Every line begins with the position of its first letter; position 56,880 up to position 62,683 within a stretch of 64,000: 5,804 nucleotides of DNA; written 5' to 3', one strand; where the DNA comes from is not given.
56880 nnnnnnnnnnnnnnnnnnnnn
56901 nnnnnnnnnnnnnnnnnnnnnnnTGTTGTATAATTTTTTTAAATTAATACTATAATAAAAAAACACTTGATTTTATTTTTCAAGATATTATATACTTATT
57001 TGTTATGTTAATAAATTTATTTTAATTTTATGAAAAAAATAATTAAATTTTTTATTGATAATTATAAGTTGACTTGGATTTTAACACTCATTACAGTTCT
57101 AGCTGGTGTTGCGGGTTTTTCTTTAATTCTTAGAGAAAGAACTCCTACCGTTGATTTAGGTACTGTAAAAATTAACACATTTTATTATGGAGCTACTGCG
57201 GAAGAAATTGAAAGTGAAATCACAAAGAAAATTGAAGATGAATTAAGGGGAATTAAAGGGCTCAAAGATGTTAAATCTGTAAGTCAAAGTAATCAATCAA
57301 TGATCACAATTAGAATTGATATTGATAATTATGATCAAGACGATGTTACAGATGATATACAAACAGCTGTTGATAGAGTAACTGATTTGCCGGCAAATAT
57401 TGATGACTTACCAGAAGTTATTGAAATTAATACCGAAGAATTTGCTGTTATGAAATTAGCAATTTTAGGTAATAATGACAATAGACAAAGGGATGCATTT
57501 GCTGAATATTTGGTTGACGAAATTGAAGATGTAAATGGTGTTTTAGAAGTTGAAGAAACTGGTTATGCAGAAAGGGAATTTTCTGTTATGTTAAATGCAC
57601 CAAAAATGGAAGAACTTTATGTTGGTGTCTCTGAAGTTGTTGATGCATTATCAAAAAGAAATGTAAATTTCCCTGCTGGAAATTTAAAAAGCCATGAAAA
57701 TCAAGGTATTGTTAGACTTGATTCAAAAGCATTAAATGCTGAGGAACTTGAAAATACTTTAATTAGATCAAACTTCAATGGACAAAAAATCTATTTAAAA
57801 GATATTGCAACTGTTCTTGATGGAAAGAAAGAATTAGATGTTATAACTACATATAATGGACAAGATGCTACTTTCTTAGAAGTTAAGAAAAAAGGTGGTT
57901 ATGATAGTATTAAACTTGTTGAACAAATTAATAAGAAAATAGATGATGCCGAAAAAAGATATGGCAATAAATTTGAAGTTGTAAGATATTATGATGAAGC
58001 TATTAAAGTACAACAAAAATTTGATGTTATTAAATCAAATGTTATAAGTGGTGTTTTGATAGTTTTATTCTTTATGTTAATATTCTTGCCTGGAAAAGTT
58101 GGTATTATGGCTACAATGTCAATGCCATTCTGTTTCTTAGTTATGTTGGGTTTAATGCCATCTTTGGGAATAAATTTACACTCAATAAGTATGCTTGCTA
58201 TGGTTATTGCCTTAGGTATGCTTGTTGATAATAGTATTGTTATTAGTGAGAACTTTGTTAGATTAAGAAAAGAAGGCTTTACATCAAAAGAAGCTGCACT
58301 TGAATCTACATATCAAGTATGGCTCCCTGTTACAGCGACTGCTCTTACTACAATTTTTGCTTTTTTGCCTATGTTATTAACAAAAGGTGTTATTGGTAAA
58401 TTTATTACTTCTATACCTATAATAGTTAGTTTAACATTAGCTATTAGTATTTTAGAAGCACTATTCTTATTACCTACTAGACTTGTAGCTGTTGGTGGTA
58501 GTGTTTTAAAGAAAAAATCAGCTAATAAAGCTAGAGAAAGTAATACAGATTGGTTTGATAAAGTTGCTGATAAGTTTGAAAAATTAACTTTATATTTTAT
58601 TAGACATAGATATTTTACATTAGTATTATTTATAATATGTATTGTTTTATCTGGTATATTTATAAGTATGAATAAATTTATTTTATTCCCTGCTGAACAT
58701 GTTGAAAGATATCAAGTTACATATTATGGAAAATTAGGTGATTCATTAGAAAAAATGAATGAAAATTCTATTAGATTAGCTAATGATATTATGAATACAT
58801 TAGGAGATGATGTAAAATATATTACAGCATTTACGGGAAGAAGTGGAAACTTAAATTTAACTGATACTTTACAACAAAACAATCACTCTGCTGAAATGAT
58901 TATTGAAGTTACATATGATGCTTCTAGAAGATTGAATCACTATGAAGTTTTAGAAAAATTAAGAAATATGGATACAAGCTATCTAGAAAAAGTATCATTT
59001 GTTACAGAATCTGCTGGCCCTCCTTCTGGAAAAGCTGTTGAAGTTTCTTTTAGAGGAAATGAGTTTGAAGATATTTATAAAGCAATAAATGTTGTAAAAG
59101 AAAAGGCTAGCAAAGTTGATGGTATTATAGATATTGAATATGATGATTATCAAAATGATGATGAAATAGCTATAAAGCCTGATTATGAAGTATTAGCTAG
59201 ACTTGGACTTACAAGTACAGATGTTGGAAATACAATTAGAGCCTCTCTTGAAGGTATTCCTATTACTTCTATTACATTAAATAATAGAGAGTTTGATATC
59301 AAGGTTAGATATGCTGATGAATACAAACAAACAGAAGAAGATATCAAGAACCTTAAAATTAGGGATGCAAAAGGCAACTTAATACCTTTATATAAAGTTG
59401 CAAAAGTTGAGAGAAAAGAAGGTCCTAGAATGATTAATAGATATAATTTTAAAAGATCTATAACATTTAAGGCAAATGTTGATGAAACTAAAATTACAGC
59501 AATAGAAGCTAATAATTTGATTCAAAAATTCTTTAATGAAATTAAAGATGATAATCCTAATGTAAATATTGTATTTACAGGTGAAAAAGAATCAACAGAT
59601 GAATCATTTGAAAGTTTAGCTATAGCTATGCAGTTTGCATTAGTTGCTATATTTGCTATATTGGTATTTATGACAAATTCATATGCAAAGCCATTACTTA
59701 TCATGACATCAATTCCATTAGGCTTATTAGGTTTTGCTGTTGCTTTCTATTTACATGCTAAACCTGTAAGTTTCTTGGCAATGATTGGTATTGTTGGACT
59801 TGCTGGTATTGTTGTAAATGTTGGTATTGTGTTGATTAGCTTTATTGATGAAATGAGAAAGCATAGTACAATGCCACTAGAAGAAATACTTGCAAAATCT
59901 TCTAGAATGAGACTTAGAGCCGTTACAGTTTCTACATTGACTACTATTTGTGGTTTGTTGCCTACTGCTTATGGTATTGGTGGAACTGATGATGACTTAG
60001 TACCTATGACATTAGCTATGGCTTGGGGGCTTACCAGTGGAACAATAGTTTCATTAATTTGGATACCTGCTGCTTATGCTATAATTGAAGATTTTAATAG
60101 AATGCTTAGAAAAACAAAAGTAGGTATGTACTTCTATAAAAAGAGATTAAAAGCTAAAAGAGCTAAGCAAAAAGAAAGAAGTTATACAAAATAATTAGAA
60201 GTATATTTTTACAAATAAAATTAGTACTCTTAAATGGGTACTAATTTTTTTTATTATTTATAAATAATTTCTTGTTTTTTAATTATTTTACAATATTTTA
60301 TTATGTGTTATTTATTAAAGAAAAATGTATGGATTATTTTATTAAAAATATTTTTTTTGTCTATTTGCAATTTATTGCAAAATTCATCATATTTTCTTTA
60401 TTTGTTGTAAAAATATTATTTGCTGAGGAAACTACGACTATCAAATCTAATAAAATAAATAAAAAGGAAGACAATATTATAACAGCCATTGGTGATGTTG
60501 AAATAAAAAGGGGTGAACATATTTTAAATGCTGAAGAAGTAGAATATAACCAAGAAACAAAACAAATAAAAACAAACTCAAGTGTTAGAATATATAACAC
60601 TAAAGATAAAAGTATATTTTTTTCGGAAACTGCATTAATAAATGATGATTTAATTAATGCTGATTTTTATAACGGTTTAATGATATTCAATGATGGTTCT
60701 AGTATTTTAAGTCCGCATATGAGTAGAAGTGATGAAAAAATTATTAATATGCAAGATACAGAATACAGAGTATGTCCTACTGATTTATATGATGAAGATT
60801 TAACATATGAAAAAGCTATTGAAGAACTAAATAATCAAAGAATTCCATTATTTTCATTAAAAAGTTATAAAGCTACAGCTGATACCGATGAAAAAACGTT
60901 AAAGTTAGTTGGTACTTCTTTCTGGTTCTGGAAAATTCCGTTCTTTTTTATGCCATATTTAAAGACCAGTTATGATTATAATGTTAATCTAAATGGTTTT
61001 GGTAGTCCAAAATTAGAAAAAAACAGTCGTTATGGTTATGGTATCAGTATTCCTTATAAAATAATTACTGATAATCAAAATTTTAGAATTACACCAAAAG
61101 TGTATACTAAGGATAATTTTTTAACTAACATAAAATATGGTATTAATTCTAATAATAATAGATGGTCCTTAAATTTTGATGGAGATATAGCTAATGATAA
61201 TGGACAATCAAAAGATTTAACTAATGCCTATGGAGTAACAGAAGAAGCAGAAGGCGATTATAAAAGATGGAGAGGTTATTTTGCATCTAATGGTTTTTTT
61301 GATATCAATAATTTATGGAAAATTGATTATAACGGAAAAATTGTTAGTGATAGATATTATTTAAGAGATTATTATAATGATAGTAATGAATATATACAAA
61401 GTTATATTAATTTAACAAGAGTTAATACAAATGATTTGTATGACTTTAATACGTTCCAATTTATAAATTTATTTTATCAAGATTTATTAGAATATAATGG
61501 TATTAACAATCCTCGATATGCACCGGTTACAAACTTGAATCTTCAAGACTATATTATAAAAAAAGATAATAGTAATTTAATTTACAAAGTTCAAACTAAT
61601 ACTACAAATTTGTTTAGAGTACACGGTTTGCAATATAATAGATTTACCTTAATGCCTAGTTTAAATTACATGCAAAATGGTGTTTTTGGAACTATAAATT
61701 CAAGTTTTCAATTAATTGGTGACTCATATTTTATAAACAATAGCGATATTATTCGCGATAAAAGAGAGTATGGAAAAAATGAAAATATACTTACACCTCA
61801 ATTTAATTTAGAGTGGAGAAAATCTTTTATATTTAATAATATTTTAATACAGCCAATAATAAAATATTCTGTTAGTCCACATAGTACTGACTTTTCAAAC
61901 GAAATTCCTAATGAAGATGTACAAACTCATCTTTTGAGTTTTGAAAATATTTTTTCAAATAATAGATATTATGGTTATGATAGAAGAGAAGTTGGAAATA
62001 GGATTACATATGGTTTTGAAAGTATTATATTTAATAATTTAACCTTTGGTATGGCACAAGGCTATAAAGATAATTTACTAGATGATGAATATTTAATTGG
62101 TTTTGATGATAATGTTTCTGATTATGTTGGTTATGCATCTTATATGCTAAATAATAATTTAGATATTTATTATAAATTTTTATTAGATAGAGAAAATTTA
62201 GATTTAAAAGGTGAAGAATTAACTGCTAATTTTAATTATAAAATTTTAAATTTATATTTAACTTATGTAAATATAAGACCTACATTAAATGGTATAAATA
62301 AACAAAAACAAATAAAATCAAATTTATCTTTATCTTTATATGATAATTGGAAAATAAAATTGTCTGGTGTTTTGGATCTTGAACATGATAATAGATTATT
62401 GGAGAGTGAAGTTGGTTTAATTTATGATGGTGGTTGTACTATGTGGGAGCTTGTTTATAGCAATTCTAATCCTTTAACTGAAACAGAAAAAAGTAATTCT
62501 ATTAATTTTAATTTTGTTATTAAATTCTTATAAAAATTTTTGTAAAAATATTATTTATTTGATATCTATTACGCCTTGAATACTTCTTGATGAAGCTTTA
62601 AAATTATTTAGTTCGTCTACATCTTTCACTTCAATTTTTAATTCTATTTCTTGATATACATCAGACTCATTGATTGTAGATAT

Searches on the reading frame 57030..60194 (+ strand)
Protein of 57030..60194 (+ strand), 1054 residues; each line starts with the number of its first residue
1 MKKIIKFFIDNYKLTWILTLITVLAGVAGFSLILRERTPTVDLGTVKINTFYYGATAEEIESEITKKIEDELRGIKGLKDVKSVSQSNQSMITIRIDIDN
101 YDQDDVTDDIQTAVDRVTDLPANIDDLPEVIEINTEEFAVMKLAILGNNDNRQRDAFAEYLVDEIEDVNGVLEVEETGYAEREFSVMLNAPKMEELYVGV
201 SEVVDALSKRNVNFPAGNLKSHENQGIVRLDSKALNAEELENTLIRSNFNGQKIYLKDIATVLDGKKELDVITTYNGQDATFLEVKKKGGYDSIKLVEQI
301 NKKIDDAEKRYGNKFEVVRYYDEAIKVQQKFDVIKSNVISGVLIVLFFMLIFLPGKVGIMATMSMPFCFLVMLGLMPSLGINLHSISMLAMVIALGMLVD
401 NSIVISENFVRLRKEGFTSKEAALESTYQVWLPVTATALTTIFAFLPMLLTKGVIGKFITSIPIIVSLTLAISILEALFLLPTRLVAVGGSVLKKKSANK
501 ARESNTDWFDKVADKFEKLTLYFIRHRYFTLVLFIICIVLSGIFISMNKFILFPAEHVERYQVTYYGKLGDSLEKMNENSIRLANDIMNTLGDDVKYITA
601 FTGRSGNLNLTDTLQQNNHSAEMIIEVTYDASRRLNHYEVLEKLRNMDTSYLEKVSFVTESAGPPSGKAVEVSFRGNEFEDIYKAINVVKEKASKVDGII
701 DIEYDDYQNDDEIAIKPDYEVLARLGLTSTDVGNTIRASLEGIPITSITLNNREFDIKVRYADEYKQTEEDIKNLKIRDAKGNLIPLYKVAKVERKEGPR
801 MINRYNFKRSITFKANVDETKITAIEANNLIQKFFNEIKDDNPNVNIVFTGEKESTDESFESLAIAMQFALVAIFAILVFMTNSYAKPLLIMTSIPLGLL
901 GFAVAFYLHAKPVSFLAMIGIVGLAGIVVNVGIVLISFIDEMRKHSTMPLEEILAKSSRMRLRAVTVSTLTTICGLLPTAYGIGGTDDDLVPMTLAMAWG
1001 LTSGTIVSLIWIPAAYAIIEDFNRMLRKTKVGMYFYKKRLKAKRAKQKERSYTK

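Call 37: search_protein_families(library=pfam, proteins=[window:57030-60194:+], max_evalue=0.01)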
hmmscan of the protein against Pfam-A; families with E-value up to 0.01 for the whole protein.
window:57030-60194:+ (1054 aa): 3 families
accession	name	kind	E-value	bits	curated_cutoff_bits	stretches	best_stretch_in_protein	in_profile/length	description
PF00873.25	ACR_tran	-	4.7e-171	571.3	28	1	4-1019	1-1020/1021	AcrB/AcrD/AcrF family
PF02355.23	SecD_SecF_C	-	5.1e-07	29.7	20.5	2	837-1009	8-176/189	Protein export membrane protein SecD/SecF, C-terminal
PF03176.21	MMPL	-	0.00021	20.8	20.5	1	362-512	178-322/333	MMPL family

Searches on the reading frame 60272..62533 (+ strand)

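Call 37: search_protein_families(library=pfam, proteins=[window:60272-62533:+], max_evalue=0.01)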
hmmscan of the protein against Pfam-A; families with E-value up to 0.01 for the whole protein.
window:60272-62533:+ (753 aa): 2 families
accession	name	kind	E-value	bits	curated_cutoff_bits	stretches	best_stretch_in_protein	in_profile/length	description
PF04453.20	LptD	-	7e-33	114.9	22.4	1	334-693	3-384/384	LPS transport system D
PF03968.19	LptD_N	-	0.0019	18.9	20.4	1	59-115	4-57/113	LptA/(LptD N-terminal domain) LPS transport protein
